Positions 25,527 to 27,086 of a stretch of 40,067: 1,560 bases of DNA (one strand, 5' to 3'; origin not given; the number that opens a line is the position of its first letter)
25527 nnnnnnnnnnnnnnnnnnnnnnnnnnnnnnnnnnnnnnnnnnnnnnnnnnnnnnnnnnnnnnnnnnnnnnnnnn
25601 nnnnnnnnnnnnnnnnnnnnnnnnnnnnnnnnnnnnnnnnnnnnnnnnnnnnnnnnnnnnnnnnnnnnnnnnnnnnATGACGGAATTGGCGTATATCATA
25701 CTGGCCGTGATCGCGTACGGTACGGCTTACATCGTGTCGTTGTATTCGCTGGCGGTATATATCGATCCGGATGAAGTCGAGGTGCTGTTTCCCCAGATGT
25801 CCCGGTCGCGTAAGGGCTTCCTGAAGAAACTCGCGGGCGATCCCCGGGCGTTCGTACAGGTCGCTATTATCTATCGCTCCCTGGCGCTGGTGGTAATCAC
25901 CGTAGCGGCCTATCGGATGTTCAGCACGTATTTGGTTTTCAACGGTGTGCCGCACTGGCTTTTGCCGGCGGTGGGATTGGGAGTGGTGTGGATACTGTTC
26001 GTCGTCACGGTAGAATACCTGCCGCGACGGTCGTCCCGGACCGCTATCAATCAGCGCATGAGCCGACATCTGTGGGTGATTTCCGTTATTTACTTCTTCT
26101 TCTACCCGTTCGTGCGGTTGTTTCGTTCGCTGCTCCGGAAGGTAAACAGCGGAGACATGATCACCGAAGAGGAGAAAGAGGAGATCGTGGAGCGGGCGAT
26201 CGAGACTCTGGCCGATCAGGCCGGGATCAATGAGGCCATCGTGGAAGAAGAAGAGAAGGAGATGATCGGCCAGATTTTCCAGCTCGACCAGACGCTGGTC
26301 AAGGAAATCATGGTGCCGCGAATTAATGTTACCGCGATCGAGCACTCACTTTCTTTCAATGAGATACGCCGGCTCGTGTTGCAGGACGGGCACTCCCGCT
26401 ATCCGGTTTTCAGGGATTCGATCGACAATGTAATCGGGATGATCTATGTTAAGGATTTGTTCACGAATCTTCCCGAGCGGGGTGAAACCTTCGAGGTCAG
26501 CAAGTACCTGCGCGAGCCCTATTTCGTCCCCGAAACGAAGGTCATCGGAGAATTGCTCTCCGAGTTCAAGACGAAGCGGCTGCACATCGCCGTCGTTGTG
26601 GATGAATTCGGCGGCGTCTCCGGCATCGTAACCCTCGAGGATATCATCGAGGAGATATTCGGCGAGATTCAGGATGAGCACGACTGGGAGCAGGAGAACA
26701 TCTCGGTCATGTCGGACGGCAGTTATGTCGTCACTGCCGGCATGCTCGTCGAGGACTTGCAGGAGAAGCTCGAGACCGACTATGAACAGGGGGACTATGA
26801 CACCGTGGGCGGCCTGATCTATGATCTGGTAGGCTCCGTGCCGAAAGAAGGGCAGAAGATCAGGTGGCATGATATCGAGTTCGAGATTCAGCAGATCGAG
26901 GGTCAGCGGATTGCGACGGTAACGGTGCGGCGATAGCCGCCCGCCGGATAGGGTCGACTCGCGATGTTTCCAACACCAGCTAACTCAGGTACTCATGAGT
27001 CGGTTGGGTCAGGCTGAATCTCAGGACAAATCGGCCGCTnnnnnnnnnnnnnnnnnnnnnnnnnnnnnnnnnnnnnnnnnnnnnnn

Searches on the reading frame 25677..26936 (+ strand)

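Call 11: search_protein_families(library=pfam, proteins=[window:25677-26936:+], max_evalue=0.00001)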
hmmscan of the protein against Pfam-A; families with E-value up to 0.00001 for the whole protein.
window:25677-26936:+ (419 aa): 3 families
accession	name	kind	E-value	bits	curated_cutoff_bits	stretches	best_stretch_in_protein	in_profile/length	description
PF03471.22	CorC_HlyC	-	1.7e-20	73.2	27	1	346-419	4-79/81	Transporter associated domain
PF00571.33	CBS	-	3.1e-15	56.7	24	1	279-328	7-56/57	CBS domain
PF01595.25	CNNM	-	3.9e-09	36.9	28.4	1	44-177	37-174/181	Cyclin M transmembrane N-terminal domain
